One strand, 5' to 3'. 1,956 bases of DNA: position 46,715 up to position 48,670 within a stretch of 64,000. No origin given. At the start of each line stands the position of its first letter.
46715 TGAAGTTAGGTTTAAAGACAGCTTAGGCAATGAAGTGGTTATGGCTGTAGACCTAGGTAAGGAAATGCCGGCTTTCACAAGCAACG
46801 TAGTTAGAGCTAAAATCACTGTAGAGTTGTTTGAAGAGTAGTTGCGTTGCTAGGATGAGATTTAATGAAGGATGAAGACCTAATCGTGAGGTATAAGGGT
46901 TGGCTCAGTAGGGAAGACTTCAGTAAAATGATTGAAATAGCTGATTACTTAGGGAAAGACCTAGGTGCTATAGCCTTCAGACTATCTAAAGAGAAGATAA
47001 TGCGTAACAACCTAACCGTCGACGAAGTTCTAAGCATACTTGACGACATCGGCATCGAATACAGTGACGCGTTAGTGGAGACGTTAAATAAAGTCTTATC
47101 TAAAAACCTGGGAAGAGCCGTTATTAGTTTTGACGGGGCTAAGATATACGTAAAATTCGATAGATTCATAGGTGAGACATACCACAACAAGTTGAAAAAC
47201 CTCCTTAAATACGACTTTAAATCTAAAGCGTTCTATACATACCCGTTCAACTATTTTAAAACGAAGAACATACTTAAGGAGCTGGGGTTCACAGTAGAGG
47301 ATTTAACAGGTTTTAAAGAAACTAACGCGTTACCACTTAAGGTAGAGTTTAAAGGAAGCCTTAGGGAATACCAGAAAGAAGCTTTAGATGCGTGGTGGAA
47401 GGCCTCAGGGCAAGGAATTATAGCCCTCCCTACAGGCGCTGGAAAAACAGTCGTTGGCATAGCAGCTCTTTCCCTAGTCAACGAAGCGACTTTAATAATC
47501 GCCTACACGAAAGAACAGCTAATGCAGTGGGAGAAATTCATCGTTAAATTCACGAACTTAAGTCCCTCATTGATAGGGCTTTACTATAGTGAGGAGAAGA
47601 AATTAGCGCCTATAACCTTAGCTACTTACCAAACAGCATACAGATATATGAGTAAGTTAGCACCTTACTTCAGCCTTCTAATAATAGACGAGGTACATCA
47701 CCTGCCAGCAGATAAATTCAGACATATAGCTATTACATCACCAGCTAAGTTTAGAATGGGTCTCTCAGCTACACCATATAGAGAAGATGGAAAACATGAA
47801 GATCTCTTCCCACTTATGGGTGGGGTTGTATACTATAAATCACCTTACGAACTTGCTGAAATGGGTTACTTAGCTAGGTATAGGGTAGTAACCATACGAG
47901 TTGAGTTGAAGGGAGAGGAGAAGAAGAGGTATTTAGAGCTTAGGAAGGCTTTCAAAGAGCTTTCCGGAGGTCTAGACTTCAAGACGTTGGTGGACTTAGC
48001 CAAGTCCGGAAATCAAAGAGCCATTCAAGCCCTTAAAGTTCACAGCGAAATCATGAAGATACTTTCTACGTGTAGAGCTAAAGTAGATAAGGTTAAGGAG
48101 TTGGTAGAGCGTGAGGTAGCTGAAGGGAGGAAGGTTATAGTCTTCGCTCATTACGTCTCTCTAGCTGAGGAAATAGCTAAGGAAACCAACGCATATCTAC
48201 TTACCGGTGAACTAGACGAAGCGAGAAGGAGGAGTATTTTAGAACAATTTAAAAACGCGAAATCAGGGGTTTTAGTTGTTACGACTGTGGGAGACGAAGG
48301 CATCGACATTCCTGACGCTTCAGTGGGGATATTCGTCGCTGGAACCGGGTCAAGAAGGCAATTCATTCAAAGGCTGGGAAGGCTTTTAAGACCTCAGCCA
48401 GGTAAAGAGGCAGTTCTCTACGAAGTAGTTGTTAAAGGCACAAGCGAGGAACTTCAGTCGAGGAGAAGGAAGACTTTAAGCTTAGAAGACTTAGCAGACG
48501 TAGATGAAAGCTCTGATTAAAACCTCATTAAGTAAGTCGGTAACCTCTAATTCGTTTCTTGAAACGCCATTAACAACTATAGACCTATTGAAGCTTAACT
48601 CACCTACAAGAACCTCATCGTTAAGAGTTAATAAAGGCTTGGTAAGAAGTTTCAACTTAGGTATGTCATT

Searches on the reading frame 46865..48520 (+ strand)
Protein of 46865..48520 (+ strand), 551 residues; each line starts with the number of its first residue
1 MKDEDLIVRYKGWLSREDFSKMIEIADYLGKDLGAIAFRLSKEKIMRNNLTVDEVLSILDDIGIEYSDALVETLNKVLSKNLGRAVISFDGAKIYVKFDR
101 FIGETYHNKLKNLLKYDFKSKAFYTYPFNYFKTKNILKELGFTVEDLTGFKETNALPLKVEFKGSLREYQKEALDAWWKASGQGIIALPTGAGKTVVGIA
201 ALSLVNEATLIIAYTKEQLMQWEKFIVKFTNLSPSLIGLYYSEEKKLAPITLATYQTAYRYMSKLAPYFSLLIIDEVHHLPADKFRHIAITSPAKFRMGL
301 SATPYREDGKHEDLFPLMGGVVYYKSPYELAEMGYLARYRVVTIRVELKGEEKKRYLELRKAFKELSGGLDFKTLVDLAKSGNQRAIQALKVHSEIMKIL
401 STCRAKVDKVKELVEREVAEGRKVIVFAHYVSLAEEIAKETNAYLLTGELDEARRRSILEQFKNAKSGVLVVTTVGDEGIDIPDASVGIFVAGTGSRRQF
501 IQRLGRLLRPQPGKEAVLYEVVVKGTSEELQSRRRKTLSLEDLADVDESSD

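Call 33: find_encoding_contigs(protein=window:46865-48520:+, flank=1000, max_places=3)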
Protein window:46865-48520:+ (551 aa): 2 contigs read that carry it; 2 places shown.
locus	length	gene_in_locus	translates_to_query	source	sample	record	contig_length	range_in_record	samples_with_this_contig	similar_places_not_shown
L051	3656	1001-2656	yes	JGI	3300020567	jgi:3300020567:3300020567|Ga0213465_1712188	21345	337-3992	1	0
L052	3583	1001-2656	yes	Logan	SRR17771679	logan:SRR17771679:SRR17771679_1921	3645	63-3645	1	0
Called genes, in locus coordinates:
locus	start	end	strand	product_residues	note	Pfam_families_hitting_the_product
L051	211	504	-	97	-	PF01918:Alba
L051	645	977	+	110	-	-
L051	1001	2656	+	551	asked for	PF00270:DEAD, PF04851:ResIII, PF16203:ERCC3_RAD25_C, PF00271:Helicase_C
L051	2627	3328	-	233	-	-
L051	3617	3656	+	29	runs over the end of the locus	-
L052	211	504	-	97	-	PF01918:Alba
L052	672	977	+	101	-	-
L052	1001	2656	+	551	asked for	PF00270:DEAD, PF04851:ResIII, PF16203:ERCC3_RAD25_C, PF00271:Helicase_C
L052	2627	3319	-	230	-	-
